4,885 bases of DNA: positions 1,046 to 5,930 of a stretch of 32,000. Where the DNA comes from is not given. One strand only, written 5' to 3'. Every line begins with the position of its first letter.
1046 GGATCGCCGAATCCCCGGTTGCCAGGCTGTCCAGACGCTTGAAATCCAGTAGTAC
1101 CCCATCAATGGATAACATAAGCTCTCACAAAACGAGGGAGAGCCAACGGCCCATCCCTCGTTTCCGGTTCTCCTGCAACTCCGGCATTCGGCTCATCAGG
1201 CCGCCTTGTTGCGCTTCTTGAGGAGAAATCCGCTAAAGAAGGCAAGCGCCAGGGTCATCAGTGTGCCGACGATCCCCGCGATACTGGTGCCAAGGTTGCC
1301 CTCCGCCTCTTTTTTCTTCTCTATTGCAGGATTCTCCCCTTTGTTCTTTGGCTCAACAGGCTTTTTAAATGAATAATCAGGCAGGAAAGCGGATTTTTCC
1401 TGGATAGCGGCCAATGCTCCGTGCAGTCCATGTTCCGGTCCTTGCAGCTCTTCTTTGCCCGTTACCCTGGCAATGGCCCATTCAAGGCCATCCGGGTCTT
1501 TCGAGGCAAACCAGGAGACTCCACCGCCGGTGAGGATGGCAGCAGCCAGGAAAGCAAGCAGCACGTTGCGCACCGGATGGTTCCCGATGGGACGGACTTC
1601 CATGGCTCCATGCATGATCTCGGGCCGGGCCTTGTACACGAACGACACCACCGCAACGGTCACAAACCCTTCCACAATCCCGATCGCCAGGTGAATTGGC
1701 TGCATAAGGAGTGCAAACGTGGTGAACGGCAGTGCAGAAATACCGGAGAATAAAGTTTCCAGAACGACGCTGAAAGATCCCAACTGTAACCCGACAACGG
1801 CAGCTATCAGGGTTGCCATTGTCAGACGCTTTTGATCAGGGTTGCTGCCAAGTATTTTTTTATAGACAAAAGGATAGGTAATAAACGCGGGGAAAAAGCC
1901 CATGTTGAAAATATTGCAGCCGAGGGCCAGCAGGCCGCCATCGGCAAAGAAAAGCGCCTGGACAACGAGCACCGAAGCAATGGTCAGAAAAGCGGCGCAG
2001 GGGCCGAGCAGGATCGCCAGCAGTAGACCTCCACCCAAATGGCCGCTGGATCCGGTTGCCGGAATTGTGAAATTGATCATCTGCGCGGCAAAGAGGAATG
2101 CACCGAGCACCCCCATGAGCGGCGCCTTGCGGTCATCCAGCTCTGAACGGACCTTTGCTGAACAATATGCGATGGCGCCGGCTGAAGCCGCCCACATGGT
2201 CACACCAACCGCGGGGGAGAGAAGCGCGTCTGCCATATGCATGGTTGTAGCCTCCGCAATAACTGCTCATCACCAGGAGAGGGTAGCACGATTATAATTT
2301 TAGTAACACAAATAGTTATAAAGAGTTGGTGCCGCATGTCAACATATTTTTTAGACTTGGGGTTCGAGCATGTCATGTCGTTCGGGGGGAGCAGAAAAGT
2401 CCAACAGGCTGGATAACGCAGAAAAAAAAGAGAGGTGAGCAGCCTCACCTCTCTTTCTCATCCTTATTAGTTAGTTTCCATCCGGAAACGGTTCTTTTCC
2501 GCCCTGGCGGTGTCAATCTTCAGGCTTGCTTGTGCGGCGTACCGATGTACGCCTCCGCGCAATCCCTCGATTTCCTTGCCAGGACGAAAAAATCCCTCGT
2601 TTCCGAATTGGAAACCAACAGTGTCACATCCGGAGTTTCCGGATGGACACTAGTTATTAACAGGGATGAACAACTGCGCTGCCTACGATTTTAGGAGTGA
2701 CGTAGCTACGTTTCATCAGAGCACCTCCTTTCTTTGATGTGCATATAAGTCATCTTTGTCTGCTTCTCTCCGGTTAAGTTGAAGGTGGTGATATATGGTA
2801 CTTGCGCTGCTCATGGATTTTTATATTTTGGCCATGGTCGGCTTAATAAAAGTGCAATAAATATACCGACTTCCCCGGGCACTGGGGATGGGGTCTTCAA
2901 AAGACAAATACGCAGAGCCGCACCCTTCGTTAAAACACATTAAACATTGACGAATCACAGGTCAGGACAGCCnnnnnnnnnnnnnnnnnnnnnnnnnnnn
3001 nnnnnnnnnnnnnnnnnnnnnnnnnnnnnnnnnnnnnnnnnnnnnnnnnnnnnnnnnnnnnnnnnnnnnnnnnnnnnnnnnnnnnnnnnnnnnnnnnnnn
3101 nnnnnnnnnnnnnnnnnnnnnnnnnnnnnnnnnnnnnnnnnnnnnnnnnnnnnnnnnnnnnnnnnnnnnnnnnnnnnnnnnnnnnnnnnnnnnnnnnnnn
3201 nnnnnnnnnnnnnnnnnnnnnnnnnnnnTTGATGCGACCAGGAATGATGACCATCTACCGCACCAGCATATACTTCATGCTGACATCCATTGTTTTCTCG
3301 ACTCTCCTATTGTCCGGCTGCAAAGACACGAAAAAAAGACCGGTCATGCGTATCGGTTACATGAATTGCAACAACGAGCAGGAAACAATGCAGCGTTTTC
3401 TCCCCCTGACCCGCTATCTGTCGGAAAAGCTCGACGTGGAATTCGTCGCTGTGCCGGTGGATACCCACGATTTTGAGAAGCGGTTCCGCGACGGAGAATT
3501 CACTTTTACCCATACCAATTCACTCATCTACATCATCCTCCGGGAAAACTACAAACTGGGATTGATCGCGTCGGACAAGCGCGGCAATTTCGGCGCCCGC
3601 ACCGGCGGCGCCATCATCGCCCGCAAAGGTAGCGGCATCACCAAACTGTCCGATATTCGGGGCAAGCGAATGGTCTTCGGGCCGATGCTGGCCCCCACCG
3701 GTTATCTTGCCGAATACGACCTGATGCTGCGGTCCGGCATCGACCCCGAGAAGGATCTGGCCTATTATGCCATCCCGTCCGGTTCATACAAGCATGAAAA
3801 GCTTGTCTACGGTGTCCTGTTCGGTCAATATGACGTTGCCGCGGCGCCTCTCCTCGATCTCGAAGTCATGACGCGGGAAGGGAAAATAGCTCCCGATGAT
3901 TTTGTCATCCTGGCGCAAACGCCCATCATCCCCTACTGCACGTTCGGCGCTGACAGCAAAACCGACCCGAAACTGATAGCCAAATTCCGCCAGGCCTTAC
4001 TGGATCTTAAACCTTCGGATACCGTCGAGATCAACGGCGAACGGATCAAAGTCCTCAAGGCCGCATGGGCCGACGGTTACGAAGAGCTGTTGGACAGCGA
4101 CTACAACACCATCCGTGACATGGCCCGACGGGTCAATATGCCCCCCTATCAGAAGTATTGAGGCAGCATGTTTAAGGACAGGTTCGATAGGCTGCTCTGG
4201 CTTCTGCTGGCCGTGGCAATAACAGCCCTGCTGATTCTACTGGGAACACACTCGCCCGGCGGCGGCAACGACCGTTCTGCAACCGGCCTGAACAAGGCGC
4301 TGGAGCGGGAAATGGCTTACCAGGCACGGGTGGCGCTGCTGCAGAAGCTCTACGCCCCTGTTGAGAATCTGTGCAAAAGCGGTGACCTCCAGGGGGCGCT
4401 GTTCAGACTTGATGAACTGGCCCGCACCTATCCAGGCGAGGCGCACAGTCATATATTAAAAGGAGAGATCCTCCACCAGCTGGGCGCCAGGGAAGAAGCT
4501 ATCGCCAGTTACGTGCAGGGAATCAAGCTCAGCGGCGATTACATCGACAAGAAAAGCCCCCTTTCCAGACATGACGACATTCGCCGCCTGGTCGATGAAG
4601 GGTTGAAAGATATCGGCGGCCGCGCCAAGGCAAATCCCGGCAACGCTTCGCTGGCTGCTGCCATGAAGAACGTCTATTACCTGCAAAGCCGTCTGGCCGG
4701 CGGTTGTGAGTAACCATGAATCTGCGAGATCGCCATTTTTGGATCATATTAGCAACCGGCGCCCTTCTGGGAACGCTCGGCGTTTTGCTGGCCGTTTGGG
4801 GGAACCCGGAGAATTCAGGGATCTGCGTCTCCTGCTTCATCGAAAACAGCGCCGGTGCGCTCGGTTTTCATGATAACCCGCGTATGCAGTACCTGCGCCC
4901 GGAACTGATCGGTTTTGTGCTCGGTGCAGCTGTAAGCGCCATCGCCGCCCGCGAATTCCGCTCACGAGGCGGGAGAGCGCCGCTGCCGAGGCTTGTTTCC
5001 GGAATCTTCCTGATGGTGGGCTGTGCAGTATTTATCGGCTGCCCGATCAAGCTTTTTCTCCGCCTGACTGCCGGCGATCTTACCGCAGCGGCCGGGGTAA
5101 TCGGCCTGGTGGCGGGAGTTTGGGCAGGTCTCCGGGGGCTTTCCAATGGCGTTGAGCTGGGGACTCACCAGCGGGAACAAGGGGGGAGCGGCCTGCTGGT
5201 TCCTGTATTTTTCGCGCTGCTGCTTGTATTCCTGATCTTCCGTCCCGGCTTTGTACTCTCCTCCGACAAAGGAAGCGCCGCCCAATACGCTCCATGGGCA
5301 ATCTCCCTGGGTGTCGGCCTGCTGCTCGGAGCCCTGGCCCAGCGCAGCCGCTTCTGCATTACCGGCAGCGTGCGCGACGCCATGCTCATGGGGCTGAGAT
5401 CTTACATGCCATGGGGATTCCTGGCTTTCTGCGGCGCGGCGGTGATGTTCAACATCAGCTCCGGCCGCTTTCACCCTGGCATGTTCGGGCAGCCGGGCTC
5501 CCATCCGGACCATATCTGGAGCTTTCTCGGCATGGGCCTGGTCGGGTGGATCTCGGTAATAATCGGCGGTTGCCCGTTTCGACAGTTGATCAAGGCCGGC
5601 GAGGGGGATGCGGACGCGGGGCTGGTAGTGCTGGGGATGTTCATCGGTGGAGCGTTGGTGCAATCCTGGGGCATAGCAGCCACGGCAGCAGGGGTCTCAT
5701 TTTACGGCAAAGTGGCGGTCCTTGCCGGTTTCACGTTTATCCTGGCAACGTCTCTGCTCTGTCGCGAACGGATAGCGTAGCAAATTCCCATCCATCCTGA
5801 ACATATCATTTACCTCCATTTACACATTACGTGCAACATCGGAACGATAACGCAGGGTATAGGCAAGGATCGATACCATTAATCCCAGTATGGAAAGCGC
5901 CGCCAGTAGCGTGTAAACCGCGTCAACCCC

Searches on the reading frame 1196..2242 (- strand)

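Call 8: search_protein_families(library=pfam, proteins=[window:1196-2242:-], max_evalue=0.001)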
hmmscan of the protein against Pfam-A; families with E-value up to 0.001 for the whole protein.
window:1196-2242:- (348 aa): 2 families
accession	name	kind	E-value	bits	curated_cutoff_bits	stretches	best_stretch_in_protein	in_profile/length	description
PF01891.21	CbiM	-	7.2e-62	209.3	23.1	1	2-209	1-205/205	Cobalt uptake substrate-specific transmembrane region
PF13190.11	PDGLE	-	7.9e-35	119.2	27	1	225-343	1-102/102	PDGLE domain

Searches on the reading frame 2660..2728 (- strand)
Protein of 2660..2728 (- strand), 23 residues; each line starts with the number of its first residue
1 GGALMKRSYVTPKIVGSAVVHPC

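Call 83: search_protein_families(library=ncbifam, proteins=[window:2660-2728:-], max_evalue=10)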
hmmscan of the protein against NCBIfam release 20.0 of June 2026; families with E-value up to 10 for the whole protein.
seq(23 aa): 0 families

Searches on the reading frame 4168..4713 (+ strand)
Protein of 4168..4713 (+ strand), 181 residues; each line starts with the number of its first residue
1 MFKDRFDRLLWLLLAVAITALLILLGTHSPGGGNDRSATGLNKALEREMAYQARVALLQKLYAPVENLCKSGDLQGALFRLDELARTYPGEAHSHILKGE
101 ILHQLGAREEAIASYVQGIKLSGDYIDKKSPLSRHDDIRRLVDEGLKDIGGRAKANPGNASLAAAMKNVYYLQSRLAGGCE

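Call 8: search_protein_families(library=pfam, proteins=[window:4168-4713:+], max_evalue=0.001)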
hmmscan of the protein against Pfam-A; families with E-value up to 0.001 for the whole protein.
window:4168-4713:+ (181 aa): 3 families
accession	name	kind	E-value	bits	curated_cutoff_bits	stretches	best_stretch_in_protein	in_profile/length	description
PF14559.12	TPR_19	-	0.00047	20.9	25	0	70-113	3-46/68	Tetratricopeptide repeat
PF13181.12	TPR_8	-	0.00055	20.3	25.7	0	92-124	1-33/34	Tetratricopeptide repeat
PF13414.12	TPR_11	-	0.00083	19.4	26.8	0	99-126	1-28/42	TPR repeat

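Call 12: search_protein_families(library=ncbifam, proteins=[window:4168-4713:+], max_evalue=0.001)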
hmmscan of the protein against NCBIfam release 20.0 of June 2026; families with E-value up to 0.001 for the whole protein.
window:4168-4713:+ (181 aa): 0 families

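Call 78: find_homologous_proteins(query=window:4168-4713:+, max_evalue=0.001)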
Query window:4168-4713:+ (181 aa): 385 proteins with E <= 0.001 among 834 candidates; the best 120 are listed.
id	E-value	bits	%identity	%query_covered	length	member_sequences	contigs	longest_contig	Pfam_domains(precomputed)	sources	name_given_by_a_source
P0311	4.3e-109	381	97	100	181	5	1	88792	-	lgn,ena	-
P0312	1.6e-102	359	92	100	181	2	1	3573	-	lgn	-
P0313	5.1e-97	341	88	100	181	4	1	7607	-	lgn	-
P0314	1.5e-91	323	85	100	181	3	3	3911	-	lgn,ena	-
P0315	3.9e-83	296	77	100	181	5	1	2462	-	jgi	jgi:cytochrome c-type biogenesis protein CcmH/NrfG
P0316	3.1e-82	293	76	100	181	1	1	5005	-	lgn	-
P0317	4.4e-82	293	76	100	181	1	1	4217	-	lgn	-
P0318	4.5e-76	273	68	100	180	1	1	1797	-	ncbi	-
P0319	1.1e-75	272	73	100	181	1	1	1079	-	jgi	jgi:hypothetical protein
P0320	4.9e-74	266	69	100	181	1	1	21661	-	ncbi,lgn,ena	-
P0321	1.6e-72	261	68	100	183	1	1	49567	-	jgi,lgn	jgi:tetratricopeptide (TPR) repeat protein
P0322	4.4e-71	257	70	100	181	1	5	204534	-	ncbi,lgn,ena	-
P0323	1.2e-70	255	66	100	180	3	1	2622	-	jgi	-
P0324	2.0e-70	255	65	100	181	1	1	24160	-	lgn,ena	-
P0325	1.7e-69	252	64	100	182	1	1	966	PF13432.13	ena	-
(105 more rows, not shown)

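Call 106: search_protein_representatives(protein=window:4168-4713:+)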
Query: 181 residues. Proteins with E-value up to 0.001 (for the whole library): 2007; up to 1e-10: 159; up to 1e-30: 19. The best 150 are listed.
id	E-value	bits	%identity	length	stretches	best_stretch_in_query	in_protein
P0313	1.6e-97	341.1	88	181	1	1-181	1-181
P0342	1.1e-66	240.8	64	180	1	1-181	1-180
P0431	1.0e-45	172.5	50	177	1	3-181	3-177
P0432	4.0e-44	167.3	47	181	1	1-181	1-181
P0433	9.8e-43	162.8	52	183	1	1-181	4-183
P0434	1.2e-42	162.6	66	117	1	65-181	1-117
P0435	2.2e-42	161.6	50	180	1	2-181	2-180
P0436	9.0e-41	156.4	51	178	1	3-181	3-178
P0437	3.0e-39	151.5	46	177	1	3-181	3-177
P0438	7.1e-39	150.2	47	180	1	4-181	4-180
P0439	6.0e-38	147.2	43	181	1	3-181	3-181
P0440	8.6e-38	146.7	37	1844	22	49-127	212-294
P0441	3.1e-37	144.9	46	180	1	1-181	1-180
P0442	1.3e-36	142.9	46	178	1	1-181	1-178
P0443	1.6e-35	139.4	41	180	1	1-181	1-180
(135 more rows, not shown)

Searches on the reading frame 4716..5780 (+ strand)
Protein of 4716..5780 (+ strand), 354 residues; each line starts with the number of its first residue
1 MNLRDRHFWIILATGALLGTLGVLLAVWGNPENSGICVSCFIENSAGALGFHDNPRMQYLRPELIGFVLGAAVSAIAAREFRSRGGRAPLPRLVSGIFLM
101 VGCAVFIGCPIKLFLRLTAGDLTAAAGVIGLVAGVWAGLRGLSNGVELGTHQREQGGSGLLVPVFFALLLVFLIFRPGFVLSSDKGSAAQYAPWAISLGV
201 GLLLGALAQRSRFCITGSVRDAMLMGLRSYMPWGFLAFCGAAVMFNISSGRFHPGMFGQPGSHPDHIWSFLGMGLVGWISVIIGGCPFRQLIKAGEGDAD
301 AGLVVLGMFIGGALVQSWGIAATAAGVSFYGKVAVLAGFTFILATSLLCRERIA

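Call 8: search_protein_families(library=pfam, proteins=[window:4716-5780:+], max_evalue=0.001)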
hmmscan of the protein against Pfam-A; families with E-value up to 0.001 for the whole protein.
window:4716-5780:+ (354 aa): 1 family
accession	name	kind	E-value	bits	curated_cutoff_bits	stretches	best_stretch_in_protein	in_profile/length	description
PF04143.19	Sulf_transp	-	4.8e-06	26.8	27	1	210-317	1-105/310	Sulphur transport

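Call 12: search_protein_families(library=ncbifam, proteins=[window:4716-5780:+], max_evalue=0.001)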
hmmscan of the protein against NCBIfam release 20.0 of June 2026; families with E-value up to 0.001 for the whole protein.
window:4716-5780:+ (354 aa): 2 families
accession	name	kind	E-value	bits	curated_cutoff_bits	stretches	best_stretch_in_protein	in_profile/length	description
TIGR04112.1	seleno_YedE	equivalog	7.8e-121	403.3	200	1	11-345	2-335/337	YedE family putative selenium transporter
NF052577.1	ThSTportTsuASprch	equivalog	5.4e-07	29.3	400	1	51-116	232-300/330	thiosulfate transporter TsuA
